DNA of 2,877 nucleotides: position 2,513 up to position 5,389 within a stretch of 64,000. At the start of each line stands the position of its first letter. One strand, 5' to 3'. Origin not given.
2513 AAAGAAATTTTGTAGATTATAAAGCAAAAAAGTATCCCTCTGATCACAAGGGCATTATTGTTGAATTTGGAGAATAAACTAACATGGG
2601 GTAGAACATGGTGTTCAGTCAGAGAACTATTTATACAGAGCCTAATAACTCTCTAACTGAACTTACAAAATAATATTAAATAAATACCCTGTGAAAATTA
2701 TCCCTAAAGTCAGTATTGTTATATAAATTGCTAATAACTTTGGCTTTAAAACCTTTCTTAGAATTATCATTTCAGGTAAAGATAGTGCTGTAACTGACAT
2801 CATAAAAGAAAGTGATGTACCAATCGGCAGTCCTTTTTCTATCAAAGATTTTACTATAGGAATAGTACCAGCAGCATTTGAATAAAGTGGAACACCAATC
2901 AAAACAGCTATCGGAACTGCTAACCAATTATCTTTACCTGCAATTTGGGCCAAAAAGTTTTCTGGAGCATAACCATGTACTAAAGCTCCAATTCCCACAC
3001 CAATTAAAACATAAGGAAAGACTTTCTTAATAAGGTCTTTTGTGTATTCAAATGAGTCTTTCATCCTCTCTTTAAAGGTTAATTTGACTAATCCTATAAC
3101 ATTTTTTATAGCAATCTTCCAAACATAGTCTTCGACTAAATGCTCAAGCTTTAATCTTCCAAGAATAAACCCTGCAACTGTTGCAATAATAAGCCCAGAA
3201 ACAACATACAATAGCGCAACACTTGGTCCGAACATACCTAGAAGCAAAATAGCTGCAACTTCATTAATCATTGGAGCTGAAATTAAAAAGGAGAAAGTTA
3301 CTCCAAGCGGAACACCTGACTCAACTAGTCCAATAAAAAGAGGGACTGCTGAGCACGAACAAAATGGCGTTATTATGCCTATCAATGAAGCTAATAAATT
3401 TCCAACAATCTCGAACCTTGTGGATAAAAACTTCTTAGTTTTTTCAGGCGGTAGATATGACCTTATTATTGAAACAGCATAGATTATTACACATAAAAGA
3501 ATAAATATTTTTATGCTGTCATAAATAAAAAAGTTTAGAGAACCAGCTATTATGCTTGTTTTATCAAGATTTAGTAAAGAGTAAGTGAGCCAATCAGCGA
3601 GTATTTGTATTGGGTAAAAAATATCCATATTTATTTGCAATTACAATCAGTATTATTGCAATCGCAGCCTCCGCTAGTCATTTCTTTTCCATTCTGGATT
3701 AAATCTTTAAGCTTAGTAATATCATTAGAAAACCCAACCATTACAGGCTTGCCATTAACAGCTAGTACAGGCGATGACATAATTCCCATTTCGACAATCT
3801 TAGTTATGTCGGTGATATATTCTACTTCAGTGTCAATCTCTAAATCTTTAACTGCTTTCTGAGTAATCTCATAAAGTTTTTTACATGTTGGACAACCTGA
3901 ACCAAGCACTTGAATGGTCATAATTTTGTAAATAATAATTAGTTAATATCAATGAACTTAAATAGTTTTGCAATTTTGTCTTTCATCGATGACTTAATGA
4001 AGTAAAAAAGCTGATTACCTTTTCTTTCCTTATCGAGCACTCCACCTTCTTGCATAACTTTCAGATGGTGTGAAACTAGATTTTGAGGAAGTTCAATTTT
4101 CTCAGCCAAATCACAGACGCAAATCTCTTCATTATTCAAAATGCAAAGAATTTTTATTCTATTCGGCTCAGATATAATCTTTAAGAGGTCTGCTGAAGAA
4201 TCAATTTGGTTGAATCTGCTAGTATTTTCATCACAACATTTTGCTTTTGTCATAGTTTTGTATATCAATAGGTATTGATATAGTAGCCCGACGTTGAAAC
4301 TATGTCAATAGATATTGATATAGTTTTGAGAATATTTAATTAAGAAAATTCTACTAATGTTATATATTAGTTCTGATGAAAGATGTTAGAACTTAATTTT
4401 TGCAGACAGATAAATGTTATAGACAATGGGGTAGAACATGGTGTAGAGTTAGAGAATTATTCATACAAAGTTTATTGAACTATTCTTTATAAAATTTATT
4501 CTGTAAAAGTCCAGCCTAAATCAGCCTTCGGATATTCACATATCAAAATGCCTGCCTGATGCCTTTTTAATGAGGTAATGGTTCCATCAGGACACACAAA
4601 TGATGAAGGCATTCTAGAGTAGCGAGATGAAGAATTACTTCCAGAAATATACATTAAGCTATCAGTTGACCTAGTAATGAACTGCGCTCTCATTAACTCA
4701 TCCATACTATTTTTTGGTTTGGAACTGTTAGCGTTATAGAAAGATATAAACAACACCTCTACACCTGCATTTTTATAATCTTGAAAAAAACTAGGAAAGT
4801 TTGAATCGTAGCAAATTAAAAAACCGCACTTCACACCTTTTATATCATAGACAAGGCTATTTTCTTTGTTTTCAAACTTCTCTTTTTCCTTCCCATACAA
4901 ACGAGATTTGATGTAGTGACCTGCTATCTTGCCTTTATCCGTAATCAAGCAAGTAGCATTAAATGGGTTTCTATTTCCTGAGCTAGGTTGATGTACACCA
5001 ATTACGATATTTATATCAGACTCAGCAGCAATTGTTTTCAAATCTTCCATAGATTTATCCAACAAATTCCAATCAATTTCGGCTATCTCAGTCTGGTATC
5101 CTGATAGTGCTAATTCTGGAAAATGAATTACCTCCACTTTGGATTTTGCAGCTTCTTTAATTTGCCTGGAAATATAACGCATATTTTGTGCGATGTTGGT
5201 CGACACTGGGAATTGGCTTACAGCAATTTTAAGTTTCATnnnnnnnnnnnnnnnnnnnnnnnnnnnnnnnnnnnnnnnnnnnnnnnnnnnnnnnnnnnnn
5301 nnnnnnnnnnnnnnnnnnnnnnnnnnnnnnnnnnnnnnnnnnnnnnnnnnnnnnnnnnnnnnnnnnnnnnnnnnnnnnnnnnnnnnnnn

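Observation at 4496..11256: Co-directional 8-gene cluster: two C5-MTases flank a PD-(D/E)xK nuclease, then SAM-MTase / unknown / nitrilase-type hydrolase. Candidate novel DNA-modification or defence system.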

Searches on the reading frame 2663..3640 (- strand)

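Call 3: search_protein_families(library=pfam, proteins=[window:2663-3640:-], max_evalue=0.01)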
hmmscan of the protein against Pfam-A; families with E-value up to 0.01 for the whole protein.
window:2663-3640:- (325 aa): 1 family
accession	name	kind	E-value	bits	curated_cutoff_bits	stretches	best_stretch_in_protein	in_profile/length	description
PF03773.19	ArsP_1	-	9.7e-76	255.2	32.3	1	33-322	4-293/294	Predicted permease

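Call 4: search_protein_families(library=ncbifam, proteins=[window:2663-3640:-], max_evalue=0.01)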
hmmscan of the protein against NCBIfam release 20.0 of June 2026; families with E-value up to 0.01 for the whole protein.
window:2663-3640:- (325 aa): 2 families
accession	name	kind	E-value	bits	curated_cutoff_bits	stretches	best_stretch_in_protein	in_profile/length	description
NF040736.1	efflux_SaoE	equivalog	7.4e-38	130.7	325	1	45-325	20-298/352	efflux transporter SaoE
NF033936.1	CuZnOut_SO0444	equivalog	2.3e-33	115.8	300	2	187-324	176-312/351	SO_0444 family Cu/Zn efflux transporter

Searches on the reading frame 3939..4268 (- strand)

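Call 3: search_protein_families(library=pfam, proteins=[window:3939-4268:-], max_evalue=0.01)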
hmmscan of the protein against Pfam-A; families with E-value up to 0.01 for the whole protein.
window:3939-4268:- (109 aa): 4 families
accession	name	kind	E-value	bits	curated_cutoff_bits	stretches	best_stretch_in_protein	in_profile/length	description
PF01022.26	HTH_5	-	1.5e-13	50.8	22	1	35-79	2-46/47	Bacterial regulatory protein, arsR family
PF12840.13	HTH_20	-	2.1e-05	24.8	27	1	33-80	2-50/51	Helix-turn-helix domain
PF13412.12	HTH_24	-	0.00076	19.4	21.9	1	37-78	5-47/48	Winged helix-turn-helix DNA-binding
PF24270.1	HTH_Cmi2_C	-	0.0034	18.1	27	1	39-83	79-123/125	Cmi2, C-terminal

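Call 4: search_protein_families(library=ncbifam, proteins=[window:3939-4268:-], max_evalue=0.01)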
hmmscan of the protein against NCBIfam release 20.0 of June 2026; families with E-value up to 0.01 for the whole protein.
window:3939-4268:- (109 aa): 13 families
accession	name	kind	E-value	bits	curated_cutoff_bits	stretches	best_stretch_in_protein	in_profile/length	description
NF033788.1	HTH_metalloreg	subfamily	9.3e-23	79.8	55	1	26-94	2-71/77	metalloregulator ArsR/SmtB family transcription factor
NF040642.1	sulf_sens_BigR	equivalog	5.3e-14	52.1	155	1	24-102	9-84/95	sulfite-sensing transcriptional repressor BigR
NF033789.1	repress_SdpR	subfamily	7.9e-13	48.1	100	1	29-102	2-75/79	autorepressor SdpR family transcription factor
NF052532.1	TransRegPagRBaca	equivalog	2e-12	47.1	170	1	19-106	11-98/99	transcriptional repressor PagR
NF045707.1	Dbac_1936_reg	equivalog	2.1e-12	46.9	115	1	21-92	3-74/99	ArsR/SmtB-type metalloregulator TsoR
NF041413.1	ArsR_Rv2640c_fam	equivalog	2.2e-12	47.4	155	1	28-94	35-104/118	Rv2640c family ArsR-like transcriptional regulator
NF007528.0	PRK10141.1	subfamily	4e-10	39.6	97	1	26-98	7-80/117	metalloregulator ArsR/SmtB family transcription factor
NF047906.1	CdPbTransRegCmtR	equivalog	1.4e-07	31.3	150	1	24-93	10-79/104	Cd(II)/Pb(II)-sensing metalloregulatory transcriptional regulator CmtR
NF053755.1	MsvR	equivalog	0.00011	22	220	1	26-84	4-62/236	transcriptional factor MsvR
NF053602.1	Phr_regulator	exception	0.00032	20.3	320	1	27-80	4-57/191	heat shock transcription regulator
TIGR01889.1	Staph_reg_Sar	paralog_domain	0.00046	20.5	62.6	1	40-107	30-105/109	staphylococcal accessory regulator family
TIGR01884.1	cas_HTH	subfamily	0.0011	18.4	60.2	1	6-85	115-194/202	CRISPR-associated CARF protein Csa3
NF047699.2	sulf_reg_SurR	exception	0.0028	17.4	250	1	26-96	2-72/221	sulfur metabolism transcriptional regulator SurR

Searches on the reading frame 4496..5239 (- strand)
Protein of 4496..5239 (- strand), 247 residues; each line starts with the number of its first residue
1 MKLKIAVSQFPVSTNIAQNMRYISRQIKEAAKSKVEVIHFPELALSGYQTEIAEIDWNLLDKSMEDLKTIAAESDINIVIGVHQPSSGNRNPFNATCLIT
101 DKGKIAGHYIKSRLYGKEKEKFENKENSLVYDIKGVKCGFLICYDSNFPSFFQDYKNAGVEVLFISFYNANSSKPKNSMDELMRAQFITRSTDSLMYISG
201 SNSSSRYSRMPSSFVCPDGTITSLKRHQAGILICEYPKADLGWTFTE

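Call 3: search_protein_families(library=pfam, proteins=[window:4496-5239:-], max_evalue=0.01)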
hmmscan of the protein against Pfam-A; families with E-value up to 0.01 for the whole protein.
window:4496-5239:- (247 aa): 1 family
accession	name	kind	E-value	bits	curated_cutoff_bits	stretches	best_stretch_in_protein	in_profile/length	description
PF00795.27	CN_hydrolase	-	1.8e-23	83.7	23.2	1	4-222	1-231/256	Carbon-nitrogen hydrolase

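Call 4: search_protein_families(library=ncbifam, proteins=[window:4496-5239:-], max_evalue=0.01)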
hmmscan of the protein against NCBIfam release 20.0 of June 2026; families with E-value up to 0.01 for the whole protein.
window:4496-5239:- (247 aa): 11 families
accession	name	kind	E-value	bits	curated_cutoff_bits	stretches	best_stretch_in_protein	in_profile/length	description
NF010588.0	PRK13981.1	equivalog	1.3e-21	76.7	479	1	2-171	4-181/546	NAD+ synthase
NF033621.1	de_GSH_amidase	exception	3.8e-14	52.7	355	1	4-172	1-175/260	deaminated glutathione amidase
TIGR03381.1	agmatine_aguB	equivalog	4.9e-13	49.1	410.25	1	4-179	2-185/279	N-carbamoylputrescine amidase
NF040852.1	nitrile_Arch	equivalog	1.1e-12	47.6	500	1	4-162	2-165/262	nitrilase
NF002730.0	PRK02628.1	equivalog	3.2e-12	45.4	473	1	5-125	15-135/677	NAD(+) synthase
TIGR00546.1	lnt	equivalog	1.5e-10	40.8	132.9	2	15-114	179-273/395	apolipoprotein N-acyltransferase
NF009803.0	PRK13287.1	equivalog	1.9e-10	40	406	1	11-170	27-193/333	formamidase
NF007757.0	PRK10438.1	equivalog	2.9e-09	36.5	249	1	3-203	4-193/256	amidohydrolase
NF043013.1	DeGluthAmidYersProt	equivalog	1.7e-07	30.7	500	1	4-166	5-180/278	deaminated glutathione amidase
NF009802.0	PRK13286.1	equivalog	2.8e-07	29.8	427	1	18-163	33-186/345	aliphatic amidase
NF008934.0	PRK12291.1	equivalog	0.0005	19.5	427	0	13-101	212-288/419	apolipoprotein N-acyltransferase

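Call 7: search_protein_families(library=padloc, proteins=[window:4496-5239:-], max_evalue=0.01)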
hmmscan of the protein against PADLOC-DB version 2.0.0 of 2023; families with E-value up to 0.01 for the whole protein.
window:4496-5239:- (247 aa): 0 families

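Call 65: list_cluster_members(proteins=[P0055, P0001, window:4496-5239:-])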
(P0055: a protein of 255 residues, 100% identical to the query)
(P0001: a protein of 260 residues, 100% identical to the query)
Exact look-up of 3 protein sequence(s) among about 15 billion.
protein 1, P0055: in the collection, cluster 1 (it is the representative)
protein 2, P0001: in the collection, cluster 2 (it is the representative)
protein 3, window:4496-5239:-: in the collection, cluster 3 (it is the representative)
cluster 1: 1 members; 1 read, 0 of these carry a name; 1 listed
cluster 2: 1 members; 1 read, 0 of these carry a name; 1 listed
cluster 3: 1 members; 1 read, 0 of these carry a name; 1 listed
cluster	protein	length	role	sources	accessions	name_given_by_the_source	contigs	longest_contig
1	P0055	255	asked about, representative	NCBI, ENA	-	-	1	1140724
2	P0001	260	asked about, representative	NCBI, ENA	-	-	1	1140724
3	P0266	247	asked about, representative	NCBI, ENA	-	-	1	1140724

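Call 72: search_solved_structures(query=window:4496-5239:-, max_evalue=0.00001)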
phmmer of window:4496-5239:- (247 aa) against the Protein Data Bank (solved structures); distinct sequences matched with E-value up to 0.00001: 13.
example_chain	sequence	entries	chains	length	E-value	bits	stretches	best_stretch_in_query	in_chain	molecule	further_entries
5kha_A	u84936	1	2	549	6.5e-10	41.8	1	3-161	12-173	Glutamine-dependent NAD+ synthetase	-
1j31_A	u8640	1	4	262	3.1e-09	39.6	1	13-163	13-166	Hypothetical protein PH0642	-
3ivz_A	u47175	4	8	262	2e-08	36.9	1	18-162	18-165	Nitrilase | Beta ureidopropionase (Beta-alanine synthase)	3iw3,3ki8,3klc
7ovg_A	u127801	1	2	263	5.5e-08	35.5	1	13-163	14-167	CN hydrolase domain-containing protein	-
6ypa_A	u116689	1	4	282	6.7e-08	35.2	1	12-163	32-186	CN hydrolase domain-containing protein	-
3p8k_A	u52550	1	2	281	2.3e-07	33.4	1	3-205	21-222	Hydrolase, carbon-nitrogen family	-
4h5u_A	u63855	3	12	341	3.5e-07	32.9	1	4-170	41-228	Probable hydrolase NIT2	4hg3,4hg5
7elf_A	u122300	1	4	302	1.6e-06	30.7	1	4-175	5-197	KLLA0E15247p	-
2w1v_A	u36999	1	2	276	5.7e-06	28.9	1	4-198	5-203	NITRILASE HOMOLOG 2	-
5h8i_A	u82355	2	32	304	7.3e-06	28.5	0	2-175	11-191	N-carbamoylputrescine amidohydrolase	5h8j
4hgd_A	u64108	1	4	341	8.7e-06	28.3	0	4-170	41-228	Probable hydrolase NIT2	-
2ggk_A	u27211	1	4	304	9.2e-06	28.2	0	26-182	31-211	N-carbamoyl-D-amino acid amidohydrolase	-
1fo6_A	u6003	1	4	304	9.2e-06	28.2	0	26-182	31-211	N-CARBAMoYL-D-AMINO-ACID AMIDOHYDROLASE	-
